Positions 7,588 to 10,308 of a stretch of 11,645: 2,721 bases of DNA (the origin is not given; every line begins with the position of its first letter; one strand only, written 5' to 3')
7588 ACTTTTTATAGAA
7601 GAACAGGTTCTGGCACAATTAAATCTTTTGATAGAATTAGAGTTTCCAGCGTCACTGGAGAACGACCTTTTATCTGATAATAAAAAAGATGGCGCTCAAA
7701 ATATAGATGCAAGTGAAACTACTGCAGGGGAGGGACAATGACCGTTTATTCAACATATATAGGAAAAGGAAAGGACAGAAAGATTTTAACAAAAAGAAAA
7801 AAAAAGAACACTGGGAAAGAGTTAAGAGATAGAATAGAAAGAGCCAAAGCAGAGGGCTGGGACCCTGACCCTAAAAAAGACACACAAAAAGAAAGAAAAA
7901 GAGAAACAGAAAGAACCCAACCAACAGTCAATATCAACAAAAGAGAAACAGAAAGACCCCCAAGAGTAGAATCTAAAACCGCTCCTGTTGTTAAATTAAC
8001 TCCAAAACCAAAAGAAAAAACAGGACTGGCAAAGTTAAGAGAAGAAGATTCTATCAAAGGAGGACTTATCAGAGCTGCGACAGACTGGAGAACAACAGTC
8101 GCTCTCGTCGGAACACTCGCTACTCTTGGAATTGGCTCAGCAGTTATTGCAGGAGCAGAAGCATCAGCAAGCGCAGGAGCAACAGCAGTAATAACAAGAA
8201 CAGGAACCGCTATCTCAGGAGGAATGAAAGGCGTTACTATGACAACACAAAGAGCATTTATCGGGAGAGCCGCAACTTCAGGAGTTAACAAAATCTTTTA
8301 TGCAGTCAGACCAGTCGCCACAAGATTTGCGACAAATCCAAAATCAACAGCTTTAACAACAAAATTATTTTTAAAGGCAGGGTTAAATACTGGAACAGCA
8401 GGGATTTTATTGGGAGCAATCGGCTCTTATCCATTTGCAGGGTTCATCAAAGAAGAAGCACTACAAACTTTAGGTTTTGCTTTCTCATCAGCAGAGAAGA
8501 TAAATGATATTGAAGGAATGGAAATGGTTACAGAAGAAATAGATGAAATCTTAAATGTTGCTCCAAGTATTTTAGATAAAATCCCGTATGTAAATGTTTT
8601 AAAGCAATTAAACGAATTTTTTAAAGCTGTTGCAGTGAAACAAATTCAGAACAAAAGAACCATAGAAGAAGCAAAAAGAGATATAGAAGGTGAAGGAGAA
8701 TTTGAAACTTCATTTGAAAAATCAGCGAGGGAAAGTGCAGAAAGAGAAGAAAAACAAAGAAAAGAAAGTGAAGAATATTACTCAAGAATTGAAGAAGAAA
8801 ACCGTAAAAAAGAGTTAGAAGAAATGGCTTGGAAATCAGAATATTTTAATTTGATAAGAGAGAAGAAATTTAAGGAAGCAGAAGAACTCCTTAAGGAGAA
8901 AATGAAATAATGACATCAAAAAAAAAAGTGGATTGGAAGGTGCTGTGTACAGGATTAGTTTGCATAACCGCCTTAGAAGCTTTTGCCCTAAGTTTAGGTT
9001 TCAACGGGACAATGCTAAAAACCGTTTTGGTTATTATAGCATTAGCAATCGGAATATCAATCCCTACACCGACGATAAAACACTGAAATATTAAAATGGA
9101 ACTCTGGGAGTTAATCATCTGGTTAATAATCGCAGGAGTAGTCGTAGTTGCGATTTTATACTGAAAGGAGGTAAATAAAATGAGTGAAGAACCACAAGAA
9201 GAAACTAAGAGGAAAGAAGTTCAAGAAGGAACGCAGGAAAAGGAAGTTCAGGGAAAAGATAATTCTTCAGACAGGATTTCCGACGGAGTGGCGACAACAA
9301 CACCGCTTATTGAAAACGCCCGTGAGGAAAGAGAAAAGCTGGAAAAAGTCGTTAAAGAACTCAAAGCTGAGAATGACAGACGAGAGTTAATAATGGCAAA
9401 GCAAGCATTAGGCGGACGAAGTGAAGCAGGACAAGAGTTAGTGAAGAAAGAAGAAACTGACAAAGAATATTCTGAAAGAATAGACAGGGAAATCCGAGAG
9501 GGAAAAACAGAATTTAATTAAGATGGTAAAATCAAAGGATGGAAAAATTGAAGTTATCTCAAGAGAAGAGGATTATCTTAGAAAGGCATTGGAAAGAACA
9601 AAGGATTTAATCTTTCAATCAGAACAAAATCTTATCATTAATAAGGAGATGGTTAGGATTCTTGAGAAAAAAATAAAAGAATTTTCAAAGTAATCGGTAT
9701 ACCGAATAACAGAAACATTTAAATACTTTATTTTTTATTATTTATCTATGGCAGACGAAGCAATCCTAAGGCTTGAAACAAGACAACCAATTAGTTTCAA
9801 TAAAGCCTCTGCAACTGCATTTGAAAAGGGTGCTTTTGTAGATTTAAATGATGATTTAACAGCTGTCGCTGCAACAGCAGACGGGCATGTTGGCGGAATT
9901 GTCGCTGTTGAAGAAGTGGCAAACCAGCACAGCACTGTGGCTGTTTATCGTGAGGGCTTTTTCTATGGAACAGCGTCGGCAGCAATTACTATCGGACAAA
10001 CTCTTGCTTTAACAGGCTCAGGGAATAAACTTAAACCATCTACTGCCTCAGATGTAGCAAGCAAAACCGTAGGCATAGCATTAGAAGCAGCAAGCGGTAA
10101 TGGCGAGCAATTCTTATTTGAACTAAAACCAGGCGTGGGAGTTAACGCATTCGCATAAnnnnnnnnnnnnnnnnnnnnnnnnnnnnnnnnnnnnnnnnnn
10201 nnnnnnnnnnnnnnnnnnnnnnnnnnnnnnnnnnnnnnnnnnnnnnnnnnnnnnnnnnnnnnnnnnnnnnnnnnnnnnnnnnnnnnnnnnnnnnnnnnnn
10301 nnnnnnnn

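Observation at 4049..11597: Head-only miniature HK97-lineage genome with no recognisable tail, replication or integration genes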

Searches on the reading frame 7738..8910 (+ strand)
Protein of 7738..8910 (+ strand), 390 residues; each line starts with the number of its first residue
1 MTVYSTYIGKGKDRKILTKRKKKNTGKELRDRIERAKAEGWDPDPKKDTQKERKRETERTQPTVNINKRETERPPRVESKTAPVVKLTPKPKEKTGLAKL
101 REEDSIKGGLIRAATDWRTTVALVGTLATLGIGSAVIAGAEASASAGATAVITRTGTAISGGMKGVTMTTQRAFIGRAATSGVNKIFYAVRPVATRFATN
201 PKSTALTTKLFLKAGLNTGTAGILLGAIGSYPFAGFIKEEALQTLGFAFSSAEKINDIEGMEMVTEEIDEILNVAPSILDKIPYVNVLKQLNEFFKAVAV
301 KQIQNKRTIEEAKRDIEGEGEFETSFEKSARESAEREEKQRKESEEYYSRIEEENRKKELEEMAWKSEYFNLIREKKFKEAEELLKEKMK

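Call 6: search_protein_families(library=pfam, max_evalue=0.1, proteins=[window:7738-8910:+])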
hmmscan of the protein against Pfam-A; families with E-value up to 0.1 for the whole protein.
window:7738-8910:+ (390 aa): 0 families

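Call 7: search_protein_families(library=phrogs, max_evalue=0.1, proteins=[window:7738-8910:+])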
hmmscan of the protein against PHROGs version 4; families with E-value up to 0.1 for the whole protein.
window:7738-8910:+ (390 aa): 0 families

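Call 52: search_solved_structures(query=A4, max_evalue=10)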
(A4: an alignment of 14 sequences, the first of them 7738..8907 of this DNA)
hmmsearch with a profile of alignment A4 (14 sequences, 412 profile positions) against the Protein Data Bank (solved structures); distinct sequences matched with E-value up to 10: 2.
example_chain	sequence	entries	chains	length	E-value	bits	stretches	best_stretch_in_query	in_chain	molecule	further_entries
4g6v_A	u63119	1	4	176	0.45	13.1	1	147-245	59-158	Adhesin/hemolysin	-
6scj_A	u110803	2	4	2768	2.5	10.6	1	200-270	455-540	Thyroglobulin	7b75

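Call 54: find_homologous_proteins(query=window:7738-8910:+, max_evalue=0.001)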
Query window:7738-8910:+ (390 aa): 188 proteins with E <= 0.001 among 8000 candidates; the best 120 are listed.
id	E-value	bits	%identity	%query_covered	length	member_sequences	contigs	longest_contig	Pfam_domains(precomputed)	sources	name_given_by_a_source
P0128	6.9e-243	823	100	100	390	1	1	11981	-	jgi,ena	-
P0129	2.9e-107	377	64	77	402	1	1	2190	-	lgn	-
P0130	1.3e-76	276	45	96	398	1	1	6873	-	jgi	jgi:hypothetical protein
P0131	5.1e-76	274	42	99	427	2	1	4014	-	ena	-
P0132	3.3e-75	271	50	73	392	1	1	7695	-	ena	-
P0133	3.4e-75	271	56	73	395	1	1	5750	-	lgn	-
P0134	4.2e-67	245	43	85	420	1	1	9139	-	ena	-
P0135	6.7e-66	241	48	76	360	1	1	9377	-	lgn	-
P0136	6.5e-65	238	48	79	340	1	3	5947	-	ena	-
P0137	7.0e-64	234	50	70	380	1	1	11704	-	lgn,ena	-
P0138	1.2e-62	230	48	62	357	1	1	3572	-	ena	-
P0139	3.8e-62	228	40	99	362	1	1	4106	-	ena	-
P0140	5.1e-61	225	52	59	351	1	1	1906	-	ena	-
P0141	1.0e-60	224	46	86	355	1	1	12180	-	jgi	-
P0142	3.3e-60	222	46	68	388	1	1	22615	-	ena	-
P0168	7.0e-45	172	44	70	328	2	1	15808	-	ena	-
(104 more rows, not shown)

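Call 55: find_encoding_contigs(protein=P0142, flank=10000, max_places=2)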
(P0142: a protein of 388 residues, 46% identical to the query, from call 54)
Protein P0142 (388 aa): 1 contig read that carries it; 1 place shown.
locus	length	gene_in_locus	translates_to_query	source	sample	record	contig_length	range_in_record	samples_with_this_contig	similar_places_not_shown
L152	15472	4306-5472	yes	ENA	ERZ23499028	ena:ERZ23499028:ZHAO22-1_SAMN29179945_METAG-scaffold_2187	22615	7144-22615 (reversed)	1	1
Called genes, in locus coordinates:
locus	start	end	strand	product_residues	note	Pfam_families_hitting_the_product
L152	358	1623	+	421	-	PF03237:Terminase_6N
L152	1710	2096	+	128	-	-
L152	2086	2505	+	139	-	-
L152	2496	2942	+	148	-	-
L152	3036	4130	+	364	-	PF04860:Phage_portal (weak)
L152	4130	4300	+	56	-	-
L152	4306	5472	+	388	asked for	-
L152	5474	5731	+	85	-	-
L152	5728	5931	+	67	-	-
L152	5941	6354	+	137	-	-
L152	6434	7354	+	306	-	PF25209:Phage_capsid_4 (weak)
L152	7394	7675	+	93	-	-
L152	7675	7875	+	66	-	-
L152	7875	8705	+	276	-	PF13385:Laminin_G_3, PF02973:Sialidase (weak)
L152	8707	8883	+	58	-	-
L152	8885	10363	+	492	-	-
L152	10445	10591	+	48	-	-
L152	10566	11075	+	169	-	-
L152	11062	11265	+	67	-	-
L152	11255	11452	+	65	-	-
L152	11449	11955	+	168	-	-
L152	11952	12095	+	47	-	-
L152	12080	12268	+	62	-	-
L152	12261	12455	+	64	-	-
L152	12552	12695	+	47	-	-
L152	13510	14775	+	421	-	PF03237:Terminase_6N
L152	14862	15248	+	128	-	-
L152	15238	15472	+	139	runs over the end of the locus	-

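Call 56: find_encoding_contigs(protein=P0168, flank=10000, max_places=2)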
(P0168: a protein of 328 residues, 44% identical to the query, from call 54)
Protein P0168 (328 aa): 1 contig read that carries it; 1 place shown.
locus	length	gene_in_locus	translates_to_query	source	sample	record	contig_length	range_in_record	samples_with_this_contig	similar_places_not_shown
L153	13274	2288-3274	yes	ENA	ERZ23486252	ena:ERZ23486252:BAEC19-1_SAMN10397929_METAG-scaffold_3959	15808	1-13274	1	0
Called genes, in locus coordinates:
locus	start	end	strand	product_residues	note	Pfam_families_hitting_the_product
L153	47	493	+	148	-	-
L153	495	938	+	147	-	-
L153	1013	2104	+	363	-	PF06074:Portal_Mu, PF04860:Phage_portal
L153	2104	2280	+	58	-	-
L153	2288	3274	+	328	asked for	-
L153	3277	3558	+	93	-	-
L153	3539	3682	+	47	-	-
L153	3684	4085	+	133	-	-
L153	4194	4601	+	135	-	-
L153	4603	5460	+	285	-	PF25209:Phage_capsid_4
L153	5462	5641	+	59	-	-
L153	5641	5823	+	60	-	-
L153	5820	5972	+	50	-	-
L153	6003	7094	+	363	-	-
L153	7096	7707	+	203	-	-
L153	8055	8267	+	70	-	-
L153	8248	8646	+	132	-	-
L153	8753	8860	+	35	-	-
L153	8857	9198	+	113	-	-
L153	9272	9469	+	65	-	-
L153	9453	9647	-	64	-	-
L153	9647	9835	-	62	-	-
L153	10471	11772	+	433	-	PF03237:Terminase_6N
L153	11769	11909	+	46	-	-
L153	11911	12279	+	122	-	-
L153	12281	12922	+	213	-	-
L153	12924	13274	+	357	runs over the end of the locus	PF04860:Phage_portal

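Call 57: find_encoding_contigs(protein=P0128, flank=10000, max_places=3)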
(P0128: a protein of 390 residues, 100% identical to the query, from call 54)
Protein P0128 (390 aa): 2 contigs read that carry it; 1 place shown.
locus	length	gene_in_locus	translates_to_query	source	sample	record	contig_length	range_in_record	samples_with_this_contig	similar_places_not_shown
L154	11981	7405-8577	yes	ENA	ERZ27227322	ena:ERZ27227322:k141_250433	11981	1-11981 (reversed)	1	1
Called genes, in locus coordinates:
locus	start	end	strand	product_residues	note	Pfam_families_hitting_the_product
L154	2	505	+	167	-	?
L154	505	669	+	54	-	-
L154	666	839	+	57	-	-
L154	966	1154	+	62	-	-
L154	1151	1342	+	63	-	-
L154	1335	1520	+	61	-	-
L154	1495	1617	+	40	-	-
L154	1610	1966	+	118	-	-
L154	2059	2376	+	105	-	-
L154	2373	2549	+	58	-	-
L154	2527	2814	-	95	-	-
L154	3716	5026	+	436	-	PF03237:Terminase_6N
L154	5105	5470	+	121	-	-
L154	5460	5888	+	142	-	-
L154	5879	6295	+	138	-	-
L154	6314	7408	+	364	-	PF04860:Phage_portal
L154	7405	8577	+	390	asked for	-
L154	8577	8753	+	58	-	-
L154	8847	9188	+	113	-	-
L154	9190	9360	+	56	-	-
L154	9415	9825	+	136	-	PF09956:Phage_cement_2 (weak)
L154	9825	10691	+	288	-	-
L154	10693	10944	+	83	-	-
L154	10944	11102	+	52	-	-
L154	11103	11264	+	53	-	-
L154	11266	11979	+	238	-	?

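Call 68: predict_structure(alignment_id=A5)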
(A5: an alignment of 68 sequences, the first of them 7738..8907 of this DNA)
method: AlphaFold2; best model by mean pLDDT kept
length: 390 residues; sequences in the alignment: 68
mean_pLDDT: 72.0   pTM: 0.45
mean pLDDT of the five models: 72.0, 70.0, 69.9, 69.9, 67.8
residues with pLDDT >= 90: 129; 70-90: 83; 50-70: 81; < 50: 97
segments of 3 or more residues with pLDDT < 50: 1-10, 17-24, 60-72, 79-81, 130-164, 166-180, 194-196
pLDDT, mean of each block of 10 residues (from residue 1): 45 49 61 80 56 55 46 49 53 69 77 72 57 39 40 43 46 44 51 54 85 90 80 64 90 95 96 94 89 94 96 84 77 96 98 98 98 98 96
secondary structure, 60 per line:
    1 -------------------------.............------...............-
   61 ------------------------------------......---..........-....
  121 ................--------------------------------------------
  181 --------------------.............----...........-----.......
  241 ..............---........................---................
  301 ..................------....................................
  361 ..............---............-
elements in order: H26-38 H45-59 H97-102 H106-115 H117-136 H201-213 H218-228 H234-254 H258-281 H285-318 H325-374 H378-389

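Call 71: fold_search(model_id=the predicted structure, library=pdb)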
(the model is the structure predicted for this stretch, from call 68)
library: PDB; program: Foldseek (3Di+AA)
matches with E <= 10: 131; with E <= 0.001: 0
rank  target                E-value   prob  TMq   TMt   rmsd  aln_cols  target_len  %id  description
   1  4iwb_A                8.3e-01  0.20  0.12  0.24  17.0       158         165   13  Novel Fold of FliC/FliS Fusion Protein (released 2013-12-11)
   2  2lqg_MODEL_1_A        1.1e+00  0.66  0.17  0.42  11.9       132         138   13  Solution Structure of the R4 domain of talin (released 2013-02-13)
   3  4etr_B                1.4e+00  0.41  0.16  0.42  12.4       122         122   13  X-ray structure of PA2169 from Pseudomonas aeruginosa (released 2013-01-09)
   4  6e9y_A                1.5e+00  0.44  0.19  0.30  12.1       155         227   16  DHF38 filament (released 2018-11-21)
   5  3zcj_E                1.5e+00  0.25  0.15  0.27  21.7       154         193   15  Crystal structure of Helicobacter pylori T4SS protein CagL in a tetragonal crystal form with a helical RGD-motif (6 Mo (released 2013-10-09)
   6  4yvm_B                1.6e+00  0.25  0.15  0.26  21.5       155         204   15  X-ray structure of Helicobacter pylori CagL-K74 (released 2015-05-13)
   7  4etr_A                1.7e+00  0.38  0.16  0.42  13.0       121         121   12  X-ray structure of PA2169 from Pseudomonas aeruginosa (released 2013-01-09)
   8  9k7w_D                1.8e+00  0.33  0.14  0.44  11.4       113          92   14  Crystal structure of designed nickel-induced homotrimer C3-Ni1-HH*3-18 (released 2025-10-29)
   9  3zcj_C                1.9e+00  0.25  0.15  0.29  19.7       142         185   12  Crystal structure of Helicobacter pylori T4SS protein CagL in a tetragonal crystal form with a helical RGD-motif (6 Mo (released 2013-10-09)
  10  5ow5_B                2.0e+00  0.80  0.15  0.60   4.8        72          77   11  p60p80-CAMSAP complex (released 2018-07-11)
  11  5vvt_C                2.0e+00  0.57  0.20  0.19   6.4       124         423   10  Structural Investigations of the Substrate Specificity of Human O-GlcNAcase (released 2017-09-27)
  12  9k7w_A                2.0e+00  0.38  0.15  0.46   8.0       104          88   13  Crystal structure of designed nickel-induced homotrimer C3-Ni1-HH*3-18 (released 2025-10-29)
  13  5cwm                  2.1e+00  0.66  0.20  0.32   9.0       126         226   15  Crystal structure of de novo designed helical repeat protein DHR64 (released 2015-12-16)
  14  6gzc_D                2.2e+00  0.77  0.15  0.63   4.9        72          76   11  heterotetrameric katanin p60:p80 complex (released 2019-08-07)
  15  6gzc_B                2.2e+00  0.77  0.15  0.61   4.8        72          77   11  heterotetrameric katanin p60:p80 complex (released 2019-08-07)
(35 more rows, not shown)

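Call 95: search_protein_families(library=ncbifam, max_evalue=0.1, proteins=[window:7738-8910:+])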
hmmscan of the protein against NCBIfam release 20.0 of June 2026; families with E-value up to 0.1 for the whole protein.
window:7738-8910:+ (390 aa): 1 family
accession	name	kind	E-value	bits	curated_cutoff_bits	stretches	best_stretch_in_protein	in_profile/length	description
TIGR01111.1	mtrA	equivalog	0.043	13.4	249.15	1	221-304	102-185/238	tetrahydromethanopterin S-methyltransferase subunit A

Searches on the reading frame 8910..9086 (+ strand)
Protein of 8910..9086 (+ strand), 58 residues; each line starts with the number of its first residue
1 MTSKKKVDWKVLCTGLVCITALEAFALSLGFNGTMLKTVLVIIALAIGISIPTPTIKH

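Call 63: search_protein_families(library=phrogs, max_evalue=0.1, proteins=[window:8910-9086:+])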
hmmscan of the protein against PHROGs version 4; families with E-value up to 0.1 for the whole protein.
window:8910-9086:+ (58 aa): 0 families

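Call 94: search_protein_families(library=pfam, max_evalue=0.1, proteins=[window:8910-9086:+])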
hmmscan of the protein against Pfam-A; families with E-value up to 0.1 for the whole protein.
window:8910-9086:+ (58 aa): 0 families

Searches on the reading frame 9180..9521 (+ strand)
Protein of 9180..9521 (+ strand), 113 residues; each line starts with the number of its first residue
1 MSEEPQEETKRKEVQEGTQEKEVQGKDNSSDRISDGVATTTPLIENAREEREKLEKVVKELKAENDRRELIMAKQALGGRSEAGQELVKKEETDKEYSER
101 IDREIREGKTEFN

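Call 6: search_protein_families(library=pfam, max_evalue=0.1, proteins=[window:9180-9521:+])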
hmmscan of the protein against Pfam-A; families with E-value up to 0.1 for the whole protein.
window:9180-9521:+ (113 aa): 0 families

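Call 7: search_protein_families(library=phrogs, max_evalue=0.1, proteins=[window:9180-9521:+])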
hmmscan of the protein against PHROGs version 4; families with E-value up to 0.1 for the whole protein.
window:9180-9521:+ (113 aa): 0 families

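Call 95: search_protein_families(library=ncbifam, max_evalue=0.1, proteins=[window:9180-9521:+])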
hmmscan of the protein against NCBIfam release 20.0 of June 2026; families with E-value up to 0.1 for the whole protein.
window:9180-9521:+ (113 aa): 0 families

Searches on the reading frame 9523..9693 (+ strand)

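Call 63: search_protein_families(library=phrogs, max_evalue=0.1, proteins=[window:9523-9693:+])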
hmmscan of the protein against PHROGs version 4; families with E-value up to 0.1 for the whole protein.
window:9523-9693:+ (56 aa): 0 families

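Call 94: search_protein_families(library=pfam, max_evalue=0.1, proteins=[window:9523-9693:+])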
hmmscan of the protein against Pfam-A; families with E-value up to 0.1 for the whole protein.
window:9523-9693:+ (56 aa): 1 family
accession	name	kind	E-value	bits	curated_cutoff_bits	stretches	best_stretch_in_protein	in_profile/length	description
PF01068.26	DNA_ligase_A_M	-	0.016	15.4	26.2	1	2-53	35-92/204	ATP dependent DNA ligase domain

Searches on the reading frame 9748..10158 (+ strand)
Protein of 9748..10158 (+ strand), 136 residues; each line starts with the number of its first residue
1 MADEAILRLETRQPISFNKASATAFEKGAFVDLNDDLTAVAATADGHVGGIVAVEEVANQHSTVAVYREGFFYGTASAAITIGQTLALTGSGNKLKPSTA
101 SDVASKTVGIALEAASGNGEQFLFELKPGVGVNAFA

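Call 6: search_protein_families(library=pfam, max_evalue=0.1, proteins=[window:9748-10158:+])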
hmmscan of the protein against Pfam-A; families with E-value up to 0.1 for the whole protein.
window:9748-10158:+ (136 aa): 2 families
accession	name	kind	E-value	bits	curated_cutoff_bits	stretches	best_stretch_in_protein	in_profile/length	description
PF09956.15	Phage_cement_2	-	7.4e-09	36.4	24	2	51-123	28-100/103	Phage cement protein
PF22758.2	Phage_cement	-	0.0019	18.7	27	1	11-102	22-123/146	Structural cement protein (E217 gp24/Pam3 gp6)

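Call 7: search_protein_families(library=phrogs, max_evalue=0.1, proteins=[window:9748-10158:+])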
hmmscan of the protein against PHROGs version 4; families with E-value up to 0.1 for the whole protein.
window:9748-10158:+ (136 aa): 2 families
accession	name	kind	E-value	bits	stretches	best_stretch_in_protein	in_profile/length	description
phrog_673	-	head and packaging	2.5e-08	35.2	1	20-130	25-132/260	head scaffolding protein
phrog_122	-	head and packaging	0.0012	19.9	1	10-65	50-104/109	head decoration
